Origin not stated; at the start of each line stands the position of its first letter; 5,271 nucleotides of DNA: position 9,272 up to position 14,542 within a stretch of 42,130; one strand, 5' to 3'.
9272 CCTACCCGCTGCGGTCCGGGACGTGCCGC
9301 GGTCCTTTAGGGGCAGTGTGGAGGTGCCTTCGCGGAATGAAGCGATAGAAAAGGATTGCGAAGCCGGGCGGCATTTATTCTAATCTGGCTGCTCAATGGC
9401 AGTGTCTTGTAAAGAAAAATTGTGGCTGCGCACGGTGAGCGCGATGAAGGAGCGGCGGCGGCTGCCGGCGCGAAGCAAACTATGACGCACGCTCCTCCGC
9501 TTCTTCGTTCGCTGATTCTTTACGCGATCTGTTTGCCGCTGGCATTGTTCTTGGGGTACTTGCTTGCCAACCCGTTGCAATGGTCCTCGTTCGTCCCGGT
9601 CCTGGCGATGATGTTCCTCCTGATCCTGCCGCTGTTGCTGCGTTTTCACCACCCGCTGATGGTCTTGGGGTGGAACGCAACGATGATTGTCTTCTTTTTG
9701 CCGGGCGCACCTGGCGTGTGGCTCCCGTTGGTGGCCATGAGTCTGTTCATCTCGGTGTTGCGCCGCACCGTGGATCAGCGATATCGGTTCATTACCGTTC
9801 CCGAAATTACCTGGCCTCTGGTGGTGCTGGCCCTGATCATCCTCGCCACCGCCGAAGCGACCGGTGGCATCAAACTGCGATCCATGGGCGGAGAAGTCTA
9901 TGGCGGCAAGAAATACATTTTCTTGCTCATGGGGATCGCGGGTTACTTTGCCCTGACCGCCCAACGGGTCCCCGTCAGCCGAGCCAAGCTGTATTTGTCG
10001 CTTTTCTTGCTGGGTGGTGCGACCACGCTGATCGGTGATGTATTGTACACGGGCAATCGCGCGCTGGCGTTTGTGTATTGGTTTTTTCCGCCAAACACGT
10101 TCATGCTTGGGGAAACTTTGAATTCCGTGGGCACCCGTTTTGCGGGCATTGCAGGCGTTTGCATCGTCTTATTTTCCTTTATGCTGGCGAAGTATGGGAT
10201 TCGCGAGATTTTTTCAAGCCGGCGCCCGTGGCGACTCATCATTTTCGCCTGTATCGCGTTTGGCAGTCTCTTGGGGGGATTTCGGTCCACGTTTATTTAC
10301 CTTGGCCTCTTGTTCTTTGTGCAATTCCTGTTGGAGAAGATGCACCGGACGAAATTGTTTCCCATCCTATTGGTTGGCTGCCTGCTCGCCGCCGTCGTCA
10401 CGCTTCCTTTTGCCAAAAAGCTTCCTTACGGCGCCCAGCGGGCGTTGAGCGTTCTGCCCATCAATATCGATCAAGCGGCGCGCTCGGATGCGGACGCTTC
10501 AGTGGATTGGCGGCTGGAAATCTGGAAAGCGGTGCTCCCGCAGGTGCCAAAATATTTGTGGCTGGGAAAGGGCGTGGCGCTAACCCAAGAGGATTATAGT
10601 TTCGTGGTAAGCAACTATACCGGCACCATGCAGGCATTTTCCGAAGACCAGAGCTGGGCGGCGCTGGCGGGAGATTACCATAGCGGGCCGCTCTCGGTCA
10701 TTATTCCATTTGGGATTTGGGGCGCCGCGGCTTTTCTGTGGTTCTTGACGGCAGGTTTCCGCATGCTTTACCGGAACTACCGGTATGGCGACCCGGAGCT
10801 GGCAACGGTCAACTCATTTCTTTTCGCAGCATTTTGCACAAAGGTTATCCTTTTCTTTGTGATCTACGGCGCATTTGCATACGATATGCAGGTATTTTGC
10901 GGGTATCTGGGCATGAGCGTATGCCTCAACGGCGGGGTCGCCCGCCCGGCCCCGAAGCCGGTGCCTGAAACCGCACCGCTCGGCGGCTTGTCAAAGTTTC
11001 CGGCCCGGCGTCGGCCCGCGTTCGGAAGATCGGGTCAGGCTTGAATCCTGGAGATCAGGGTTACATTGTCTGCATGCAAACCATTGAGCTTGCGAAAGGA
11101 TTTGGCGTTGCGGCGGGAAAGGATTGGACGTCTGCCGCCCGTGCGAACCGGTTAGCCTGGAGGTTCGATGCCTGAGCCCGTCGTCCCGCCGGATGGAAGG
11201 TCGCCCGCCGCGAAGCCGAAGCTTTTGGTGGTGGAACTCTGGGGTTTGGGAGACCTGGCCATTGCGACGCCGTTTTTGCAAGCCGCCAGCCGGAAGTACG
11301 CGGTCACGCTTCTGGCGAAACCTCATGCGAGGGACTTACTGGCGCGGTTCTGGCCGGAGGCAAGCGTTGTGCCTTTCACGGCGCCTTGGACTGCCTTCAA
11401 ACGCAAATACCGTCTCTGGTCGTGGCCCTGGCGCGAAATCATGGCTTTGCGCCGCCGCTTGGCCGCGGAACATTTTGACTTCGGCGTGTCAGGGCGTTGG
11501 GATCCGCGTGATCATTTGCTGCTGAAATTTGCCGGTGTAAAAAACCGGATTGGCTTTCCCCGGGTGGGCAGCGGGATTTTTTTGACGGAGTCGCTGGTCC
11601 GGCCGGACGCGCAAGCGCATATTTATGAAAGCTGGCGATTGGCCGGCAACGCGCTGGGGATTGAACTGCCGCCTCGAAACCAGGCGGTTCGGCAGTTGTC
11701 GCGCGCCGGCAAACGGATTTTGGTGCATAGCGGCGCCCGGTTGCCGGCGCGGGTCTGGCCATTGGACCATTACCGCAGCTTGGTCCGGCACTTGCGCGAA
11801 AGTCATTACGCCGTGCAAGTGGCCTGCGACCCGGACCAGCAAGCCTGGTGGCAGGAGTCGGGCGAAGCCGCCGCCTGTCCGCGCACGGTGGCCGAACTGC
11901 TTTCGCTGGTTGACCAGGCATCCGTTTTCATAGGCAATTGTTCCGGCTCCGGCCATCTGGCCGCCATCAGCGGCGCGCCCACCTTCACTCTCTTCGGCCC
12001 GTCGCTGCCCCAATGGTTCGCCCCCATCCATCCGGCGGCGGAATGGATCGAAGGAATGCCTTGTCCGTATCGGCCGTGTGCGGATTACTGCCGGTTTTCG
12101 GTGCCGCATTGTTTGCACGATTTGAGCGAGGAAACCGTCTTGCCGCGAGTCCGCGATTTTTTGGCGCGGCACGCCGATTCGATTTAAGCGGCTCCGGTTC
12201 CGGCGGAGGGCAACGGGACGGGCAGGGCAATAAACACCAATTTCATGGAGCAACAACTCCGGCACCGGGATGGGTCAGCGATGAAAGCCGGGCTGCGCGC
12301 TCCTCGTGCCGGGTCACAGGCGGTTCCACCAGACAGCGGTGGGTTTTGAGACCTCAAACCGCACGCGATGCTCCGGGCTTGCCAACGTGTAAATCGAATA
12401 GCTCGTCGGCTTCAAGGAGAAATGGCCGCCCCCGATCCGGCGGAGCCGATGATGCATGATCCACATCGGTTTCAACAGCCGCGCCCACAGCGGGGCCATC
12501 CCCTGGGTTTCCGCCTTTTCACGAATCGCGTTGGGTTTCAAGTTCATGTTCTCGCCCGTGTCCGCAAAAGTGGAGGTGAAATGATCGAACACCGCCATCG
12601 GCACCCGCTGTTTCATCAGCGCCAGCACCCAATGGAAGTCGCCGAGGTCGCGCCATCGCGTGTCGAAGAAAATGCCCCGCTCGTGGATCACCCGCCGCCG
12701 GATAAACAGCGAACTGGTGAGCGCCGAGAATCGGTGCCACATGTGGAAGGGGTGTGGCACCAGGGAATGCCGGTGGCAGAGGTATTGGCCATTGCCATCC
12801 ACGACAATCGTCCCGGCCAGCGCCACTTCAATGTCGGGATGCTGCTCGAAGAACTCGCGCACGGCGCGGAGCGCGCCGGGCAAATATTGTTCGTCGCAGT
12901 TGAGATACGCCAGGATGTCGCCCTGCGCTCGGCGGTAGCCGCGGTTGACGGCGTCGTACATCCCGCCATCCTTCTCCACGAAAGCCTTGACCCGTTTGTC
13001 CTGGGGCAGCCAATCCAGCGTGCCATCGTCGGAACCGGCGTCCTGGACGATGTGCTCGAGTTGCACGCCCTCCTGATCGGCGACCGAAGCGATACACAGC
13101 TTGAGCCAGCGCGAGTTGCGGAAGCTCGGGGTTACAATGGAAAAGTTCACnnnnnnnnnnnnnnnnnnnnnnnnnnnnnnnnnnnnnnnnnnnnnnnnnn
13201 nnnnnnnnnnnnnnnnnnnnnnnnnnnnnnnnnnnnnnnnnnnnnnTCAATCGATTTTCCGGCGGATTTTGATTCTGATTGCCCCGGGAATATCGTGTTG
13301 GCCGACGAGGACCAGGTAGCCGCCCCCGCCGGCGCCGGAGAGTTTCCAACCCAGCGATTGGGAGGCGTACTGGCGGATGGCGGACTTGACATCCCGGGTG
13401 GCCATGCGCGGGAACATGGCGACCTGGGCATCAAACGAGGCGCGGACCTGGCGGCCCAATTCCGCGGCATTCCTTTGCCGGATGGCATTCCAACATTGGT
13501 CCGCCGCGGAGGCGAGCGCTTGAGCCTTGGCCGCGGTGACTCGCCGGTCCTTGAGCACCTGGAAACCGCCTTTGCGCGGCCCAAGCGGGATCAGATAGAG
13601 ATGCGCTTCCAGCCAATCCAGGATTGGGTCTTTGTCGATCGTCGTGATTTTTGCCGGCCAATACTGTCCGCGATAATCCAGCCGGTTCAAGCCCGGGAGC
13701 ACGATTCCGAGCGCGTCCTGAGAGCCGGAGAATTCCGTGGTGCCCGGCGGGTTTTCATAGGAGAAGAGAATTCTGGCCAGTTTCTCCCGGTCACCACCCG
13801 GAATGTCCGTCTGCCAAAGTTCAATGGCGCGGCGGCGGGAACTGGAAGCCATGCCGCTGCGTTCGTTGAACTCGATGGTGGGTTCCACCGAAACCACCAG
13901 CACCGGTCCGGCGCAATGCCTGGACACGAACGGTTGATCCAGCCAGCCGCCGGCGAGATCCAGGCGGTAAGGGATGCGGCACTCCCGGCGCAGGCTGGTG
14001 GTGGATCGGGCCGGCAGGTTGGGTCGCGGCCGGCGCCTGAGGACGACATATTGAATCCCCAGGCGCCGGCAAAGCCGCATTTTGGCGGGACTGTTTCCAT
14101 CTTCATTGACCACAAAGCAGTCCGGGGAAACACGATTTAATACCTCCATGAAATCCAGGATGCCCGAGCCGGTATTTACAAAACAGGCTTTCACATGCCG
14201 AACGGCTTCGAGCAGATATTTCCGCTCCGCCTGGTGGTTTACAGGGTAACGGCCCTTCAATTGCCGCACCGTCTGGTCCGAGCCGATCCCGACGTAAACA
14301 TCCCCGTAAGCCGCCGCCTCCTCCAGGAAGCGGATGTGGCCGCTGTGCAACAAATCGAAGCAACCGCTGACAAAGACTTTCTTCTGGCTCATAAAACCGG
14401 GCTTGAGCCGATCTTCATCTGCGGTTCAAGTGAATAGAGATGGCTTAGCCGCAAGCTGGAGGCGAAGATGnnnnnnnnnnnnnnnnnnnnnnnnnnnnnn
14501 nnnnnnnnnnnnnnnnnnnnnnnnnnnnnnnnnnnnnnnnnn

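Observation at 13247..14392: Unusual fusion: cytidylyltransferase-like domain fused N-terminally to a GHMP sugar kinase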

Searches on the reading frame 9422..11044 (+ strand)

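Call 3: search_protein_families(library=pfam, proteins=[window:9422-11044:+], max_evalue=0.01)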
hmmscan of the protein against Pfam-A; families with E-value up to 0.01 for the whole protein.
window:9422-11044:+ (540 aa): 1 family
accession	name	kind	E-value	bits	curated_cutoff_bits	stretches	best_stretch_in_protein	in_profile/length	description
PF04932.20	Wzy_C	-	1.3e-11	44.9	31.7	1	274-439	2-149/149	O-Antigen ligase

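Call 4: search_protein_families(library=ncbifam, proteins=[window:9422-11044:+], max_evalue=0.01)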
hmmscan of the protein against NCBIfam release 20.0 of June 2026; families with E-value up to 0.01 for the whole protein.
window:9422-11044:+ (540 aa): 0 families

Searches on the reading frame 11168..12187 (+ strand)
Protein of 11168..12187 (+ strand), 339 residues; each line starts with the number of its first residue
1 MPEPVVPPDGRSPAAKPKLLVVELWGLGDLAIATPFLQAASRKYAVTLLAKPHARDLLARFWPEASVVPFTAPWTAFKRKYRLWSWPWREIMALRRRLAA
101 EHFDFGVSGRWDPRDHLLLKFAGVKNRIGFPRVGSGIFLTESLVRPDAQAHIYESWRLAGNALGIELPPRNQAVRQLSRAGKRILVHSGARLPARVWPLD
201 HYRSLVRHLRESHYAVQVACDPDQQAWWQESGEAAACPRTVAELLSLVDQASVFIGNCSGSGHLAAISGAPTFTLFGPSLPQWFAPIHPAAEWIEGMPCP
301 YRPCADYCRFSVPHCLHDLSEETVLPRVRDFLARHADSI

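Call 3: search_protein_families(library=pfam, proteins=[window:11168-12187:+], max_evalue=0.01)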
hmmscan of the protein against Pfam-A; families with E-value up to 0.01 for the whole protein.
window:11168-12187:+ (339 aa): 1 family
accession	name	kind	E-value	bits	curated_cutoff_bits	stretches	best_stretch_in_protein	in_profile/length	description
PF01075.23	Glyco_transf_9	-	1.5e-16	60.9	22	1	92-295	2-228/247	Glycosyltransferase family 9 (heptosyltransferase)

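Call 4: search_protein_families(library=ncbifam, proteins=[window:11168-12187:+], max_evalue=0.01)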
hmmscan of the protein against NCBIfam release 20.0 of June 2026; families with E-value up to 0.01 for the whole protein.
window:11168-12187:+ (339 aa): 6 families
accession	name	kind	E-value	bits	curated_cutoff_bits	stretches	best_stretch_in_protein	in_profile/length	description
TIGR02193.1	heptsyl_trn_I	equivalog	3.4e-09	36.4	185.3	1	85-289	68-294/320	lipopolysaccharide heptosyltransferase I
TIGR02201.1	heptsyl_trn_III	equivalog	1.9e-08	33.7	170.2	1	170-287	167-297/344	putative lipopolysaccharide heptosyltransferase III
TIGR02195.1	heptsyl_trn_II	equivalog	6.6e-08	32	134.6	1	186-331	179-337/339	lipopolysaccharide heptosyltransferase II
NF007742.0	PRK10422.1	equivalog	9.2e-07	28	467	1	181-282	183-294/352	lipopolysaccharide core heptosyltransferase RfaQ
NF008162.0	PRK10916.1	equivalog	9.6e-05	21.7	569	1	189-294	188-305/348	ADP-heptose--LPS heptosyltransferase RfaF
NF008204.0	PRK10964.1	equivalog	0.002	17.3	437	0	184-282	182-285/322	lipopolysaccharide heptosyltransferase RfaC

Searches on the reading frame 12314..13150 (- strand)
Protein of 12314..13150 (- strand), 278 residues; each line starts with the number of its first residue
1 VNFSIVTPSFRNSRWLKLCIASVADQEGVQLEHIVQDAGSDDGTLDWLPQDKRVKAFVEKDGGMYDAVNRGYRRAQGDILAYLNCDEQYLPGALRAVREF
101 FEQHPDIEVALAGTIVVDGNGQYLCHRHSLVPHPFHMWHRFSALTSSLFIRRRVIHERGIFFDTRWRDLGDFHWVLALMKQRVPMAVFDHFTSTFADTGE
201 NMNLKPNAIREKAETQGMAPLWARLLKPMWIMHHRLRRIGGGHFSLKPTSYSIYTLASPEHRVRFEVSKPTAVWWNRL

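Call 3: search_protein_families(library=pfam, proteins=[window:12314-13150:-], max_evalue=0.01)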
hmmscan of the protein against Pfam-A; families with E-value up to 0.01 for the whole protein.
window:12314-13150:- (278 aa): 2 families
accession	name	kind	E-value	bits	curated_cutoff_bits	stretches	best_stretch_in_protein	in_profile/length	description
PF00535.33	Glycos_transf_2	-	3.9e-17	63.1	23.3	1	4-130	1-130/168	Glycosyl transferase family 2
PF13641.12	Glyco_tranf_2_3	-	0.0077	16.7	27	1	3-110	3-119/230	Glycosyltransferase like family 2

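Call 4: search_protein_families(library=ncbifam, proteins=[window:12314-13150:-], max_evalue=0.01)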
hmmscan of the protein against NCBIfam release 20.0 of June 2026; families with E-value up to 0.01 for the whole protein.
window:12314-13150:- (278 aa): 9 families
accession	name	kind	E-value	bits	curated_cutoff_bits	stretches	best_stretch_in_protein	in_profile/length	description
TIGR04009.1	wcaE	equivalog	2.2e-14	53.3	369.2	1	1-204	1-208/248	colanic acid biosynthesis glycosyltransferase WcaE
NF047683.1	TeichurnBiosyTuaG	equivalog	5.5e-11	42.6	400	1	3-124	8-133/252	teichuronic acid biosynthesis protein TuaG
TIGR04283.1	glyco_like_mftF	equivalog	1.2e-09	38.1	182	1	4-126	2-120/221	TIGR04283 family arsenosugar biosynthesis glycosyltransferase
NF007482.0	PRK10073.1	equivalog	4.6e-07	29.1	423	1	3-100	8-109/334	glycosyltransferase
NF050050.1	ProtGlycPglI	equivalog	2.6e-06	27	500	1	3-97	4-104/306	GalNAc(5)-diNAcBac-PP-undecaprenol beta-1,3-glucosyltransferase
TIGR03965.1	mycofact_glyco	equivalog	9.2e-06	24.8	280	1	4-117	77-192/467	mycofactocin biosynthesis glycosyltransferase MftF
NF038299.1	EPS_HpsN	equivalog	1.6e-05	24.1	425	1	3-115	3-119/317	hormogonium polysaccharide biosynthesis glycosyltransferase HpsN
NF041875.1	EPS_EpsD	equivalog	0.00023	20.7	370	1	4-106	2-109/325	exopolysaccharide biosynthesis glycosyltransferase EpsD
NF053739.1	GlytfEpsEBac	equivalog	0.0055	15.7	450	1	13-151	13-157/265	glycosyltransferase EpsE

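Call 84: search_solved_structures(query=window:12314-13150:-, max_evalue=0.001, show_alignments=2)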
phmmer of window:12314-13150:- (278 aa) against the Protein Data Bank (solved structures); distinct sequences matched with E-value up to 0.001: 6.
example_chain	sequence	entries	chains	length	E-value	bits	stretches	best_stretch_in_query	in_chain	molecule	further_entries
9omm_A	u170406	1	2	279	4.3e-17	65.6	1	3-199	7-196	Glycosyltransferase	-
9omh_A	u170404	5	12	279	4.5e-17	65.6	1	3-197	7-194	Glycosyltransferase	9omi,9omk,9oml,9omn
9omj_A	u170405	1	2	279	4.5e-17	65.6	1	3-197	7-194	Glycosyltransferase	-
2z87_A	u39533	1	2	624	8.4e-08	35.2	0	4-107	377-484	Chondroitin synthase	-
2z86_A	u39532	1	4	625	8.5e-08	35.1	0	4-107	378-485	Chondroitin synthase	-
6p61_A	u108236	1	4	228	0.00022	23.9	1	3-132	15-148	Glycosyltransferase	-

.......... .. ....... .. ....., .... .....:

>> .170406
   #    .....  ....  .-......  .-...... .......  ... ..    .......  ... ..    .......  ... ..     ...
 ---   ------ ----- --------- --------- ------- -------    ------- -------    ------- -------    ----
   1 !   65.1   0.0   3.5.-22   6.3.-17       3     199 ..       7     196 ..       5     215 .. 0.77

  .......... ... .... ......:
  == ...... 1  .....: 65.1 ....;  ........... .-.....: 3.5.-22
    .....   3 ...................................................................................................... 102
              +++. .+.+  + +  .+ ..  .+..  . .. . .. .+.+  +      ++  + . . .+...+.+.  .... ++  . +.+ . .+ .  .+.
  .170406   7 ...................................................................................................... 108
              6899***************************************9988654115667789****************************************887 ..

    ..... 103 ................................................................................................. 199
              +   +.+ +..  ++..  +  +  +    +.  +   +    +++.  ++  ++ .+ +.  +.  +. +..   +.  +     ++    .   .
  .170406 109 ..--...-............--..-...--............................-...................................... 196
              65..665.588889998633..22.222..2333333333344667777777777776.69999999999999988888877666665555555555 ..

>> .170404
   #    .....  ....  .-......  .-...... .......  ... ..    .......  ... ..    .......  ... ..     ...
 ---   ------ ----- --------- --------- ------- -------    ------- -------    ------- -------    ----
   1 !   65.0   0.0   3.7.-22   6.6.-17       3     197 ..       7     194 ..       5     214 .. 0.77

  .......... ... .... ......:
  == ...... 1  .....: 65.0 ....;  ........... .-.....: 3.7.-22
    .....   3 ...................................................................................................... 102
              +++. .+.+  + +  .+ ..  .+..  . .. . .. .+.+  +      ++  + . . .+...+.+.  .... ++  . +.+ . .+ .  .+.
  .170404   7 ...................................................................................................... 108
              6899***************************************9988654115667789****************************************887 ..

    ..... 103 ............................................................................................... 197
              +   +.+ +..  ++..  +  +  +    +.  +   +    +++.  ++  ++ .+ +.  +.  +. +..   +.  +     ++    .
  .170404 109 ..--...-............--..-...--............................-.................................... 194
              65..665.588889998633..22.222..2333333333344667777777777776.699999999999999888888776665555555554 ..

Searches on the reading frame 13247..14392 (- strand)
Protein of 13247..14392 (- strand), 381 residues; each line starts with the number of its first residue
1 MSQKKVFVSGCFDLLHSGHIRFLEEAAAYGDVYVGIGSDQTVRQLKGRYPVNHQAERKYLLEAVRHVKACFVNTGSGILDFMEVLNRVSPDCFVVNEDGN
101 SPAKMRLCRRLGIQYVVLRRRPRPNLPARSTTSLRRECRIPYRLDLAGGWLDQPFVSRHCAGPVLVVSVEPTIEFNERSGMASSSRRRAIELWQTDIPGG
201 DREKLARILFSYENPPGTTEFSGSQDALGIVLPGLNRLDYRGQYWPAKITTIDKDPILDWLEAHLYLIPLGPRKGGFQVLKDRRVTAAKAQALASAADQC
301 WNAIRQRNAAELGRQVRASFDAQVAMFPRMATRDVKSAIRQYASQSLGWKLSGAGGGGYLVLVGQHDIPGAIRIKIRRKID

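Call 3: search_protein_families(library=pfam, proteins=[window:13247-14392:-], max_evalue=0.01)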
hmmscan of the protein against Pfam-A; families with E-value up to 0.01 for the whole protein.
window:13247-14392:- (381 aa): 1 family
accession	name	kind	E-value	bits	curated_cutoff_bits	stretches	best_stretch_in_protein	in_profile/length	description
PF01467.32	CTP_transf_like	-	1.9e-13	51.2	21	1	8-105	2-98/133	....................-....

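Call 4: search_protein_families(library=ncbifam, proteins=[window:13247-14392:-], max_evalue=0.01)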
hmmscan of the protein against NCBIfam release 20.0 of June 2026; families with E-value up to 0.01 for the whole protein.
window:13247-14392:- (381 aa): 8 families
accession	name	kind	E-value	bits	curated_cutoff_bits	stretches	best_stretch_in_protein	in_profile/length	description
TIGR02199.1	rfaE_dom_II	equivalog_domain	2.2e-17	63.2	181.5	1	3-96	11-103/144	D-glycero-beta-D-manno-heptose 1-phosphate adenylyltransferase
TIGR00125.1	cyt_tran_rel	domain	8e-14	51.6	27.7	1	6-67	2-62/65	adenylyltransferase/cytidyltransferase family protein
NF008454.0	PRK11316.1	equivalog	5.4e-13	48.4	521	1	4-69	341-408/475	bifunctional D-glycero-beta-D-manno-heptose-7-phosphate kinase/D-glycero-beta-D-manno-heptose 1-phosphate adenylyltransferase HldE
NF009948.0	PRK13412.1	equivalog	1.2e-12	46.5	721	1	300-375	871-945/974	bifunctional fucokinase/fucose-1-phosphate guanylyltransferase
NF001985.0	PRK00777.1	subfamily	2.8e-11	43.7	104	1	3-63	4-64/157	pantetheine-phosphate adenylyltransferase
TIGR01518.1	g3p_cytidyltrns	equivalog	1.9e-08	34.4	165.4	1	6-70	1-65/125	glycerol-3-phosphate cytidylyltransferase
NF002250.0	PRK01170.1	subfamily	3.1e-05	23.6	489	1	5-61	2-58/322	bifunctional pantetheine-phosphate adenylyltransferase/NTP phosphatase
NF041124.1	CoaD_Thcocales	equivalog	0.00011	22.1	290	1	4-44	5-46/156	phosphopantetheine adenylyltransferase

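Call 6: search_solved_structures(query=window:13247-14392:-, max_evalue=1, show_alignments=3)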
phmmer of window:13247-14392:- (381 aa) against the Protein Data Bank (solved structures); distinct sequences matched with E-value up to 1: 19.
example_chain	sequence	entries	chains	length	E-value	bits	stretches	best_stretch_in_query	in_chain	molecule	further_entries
3elb_A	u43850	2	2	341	2.2e-14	56.8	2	5-89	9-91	Ethanolamine-phosphate cytidylyltransferase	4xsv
9iip_A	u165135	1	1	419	1e-08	38.1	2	301-375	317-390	L-fucokinase/L-fucose-1-P guanylyltransferase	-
5x9q_A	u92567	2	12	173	4.3e-08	36.1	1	5-97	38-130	Putative cytidylyltransferase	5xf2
5yys_A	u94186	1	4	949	9.6e-08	34.9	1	301-375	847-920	L-fucokinase, L-fucose-1-P guanylyltransferase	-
9iit_A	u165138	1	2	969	1e-07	34.8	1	301-375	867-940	L-fucokinase/L-fucose-1-P guanylyltransferase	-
5x3d_A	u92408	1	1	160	1.1e-07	34.8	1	4-102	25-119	Phosphoenolpyruvate phosphomutase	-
3glv_A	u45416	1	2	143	1.4e-07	34.4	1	5-135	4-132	Lipopolysaccharide core biosynthesis protein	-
2b7l_A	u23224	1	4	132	4.2e-07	32.8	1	4-99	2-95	glycerol-3-phosphate cytidylyltransferase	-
1coz_A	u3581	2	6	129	4.6e-07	32.7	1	4-70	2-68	PROTEIN (GLYCEROL-3-PHOSPHATE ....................) | glycerol-3-phosphate cytidylyltransferase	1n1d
3hl4_A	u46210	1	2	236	0.002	20.7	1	5-67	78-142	Choline-phosphate cytidylyltransferase A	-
4mvc_A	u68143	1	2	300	0.003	20.1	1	5-67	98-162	Choline-phosphate cytidylyltransferase A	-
4mvd_B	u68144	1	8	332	0.0036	19.9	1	5-67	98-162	Choline-phosphate cytidylyltransferase A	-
9hsg_A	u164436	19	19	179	0.02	17.4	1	6-67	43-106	choline-phosphate cytidylyltransferase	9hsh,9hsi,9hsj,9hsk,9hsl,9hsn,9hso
9hsm_A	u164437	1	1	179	0.02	17.4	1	6-67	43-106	choline-phosphate cytidylyltransferase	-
4zcp_A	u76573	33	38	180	0.02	17.4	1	6-67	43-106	Cholinephosphate cytidylyltransferase | Choline-phosphate cytidylyltransferase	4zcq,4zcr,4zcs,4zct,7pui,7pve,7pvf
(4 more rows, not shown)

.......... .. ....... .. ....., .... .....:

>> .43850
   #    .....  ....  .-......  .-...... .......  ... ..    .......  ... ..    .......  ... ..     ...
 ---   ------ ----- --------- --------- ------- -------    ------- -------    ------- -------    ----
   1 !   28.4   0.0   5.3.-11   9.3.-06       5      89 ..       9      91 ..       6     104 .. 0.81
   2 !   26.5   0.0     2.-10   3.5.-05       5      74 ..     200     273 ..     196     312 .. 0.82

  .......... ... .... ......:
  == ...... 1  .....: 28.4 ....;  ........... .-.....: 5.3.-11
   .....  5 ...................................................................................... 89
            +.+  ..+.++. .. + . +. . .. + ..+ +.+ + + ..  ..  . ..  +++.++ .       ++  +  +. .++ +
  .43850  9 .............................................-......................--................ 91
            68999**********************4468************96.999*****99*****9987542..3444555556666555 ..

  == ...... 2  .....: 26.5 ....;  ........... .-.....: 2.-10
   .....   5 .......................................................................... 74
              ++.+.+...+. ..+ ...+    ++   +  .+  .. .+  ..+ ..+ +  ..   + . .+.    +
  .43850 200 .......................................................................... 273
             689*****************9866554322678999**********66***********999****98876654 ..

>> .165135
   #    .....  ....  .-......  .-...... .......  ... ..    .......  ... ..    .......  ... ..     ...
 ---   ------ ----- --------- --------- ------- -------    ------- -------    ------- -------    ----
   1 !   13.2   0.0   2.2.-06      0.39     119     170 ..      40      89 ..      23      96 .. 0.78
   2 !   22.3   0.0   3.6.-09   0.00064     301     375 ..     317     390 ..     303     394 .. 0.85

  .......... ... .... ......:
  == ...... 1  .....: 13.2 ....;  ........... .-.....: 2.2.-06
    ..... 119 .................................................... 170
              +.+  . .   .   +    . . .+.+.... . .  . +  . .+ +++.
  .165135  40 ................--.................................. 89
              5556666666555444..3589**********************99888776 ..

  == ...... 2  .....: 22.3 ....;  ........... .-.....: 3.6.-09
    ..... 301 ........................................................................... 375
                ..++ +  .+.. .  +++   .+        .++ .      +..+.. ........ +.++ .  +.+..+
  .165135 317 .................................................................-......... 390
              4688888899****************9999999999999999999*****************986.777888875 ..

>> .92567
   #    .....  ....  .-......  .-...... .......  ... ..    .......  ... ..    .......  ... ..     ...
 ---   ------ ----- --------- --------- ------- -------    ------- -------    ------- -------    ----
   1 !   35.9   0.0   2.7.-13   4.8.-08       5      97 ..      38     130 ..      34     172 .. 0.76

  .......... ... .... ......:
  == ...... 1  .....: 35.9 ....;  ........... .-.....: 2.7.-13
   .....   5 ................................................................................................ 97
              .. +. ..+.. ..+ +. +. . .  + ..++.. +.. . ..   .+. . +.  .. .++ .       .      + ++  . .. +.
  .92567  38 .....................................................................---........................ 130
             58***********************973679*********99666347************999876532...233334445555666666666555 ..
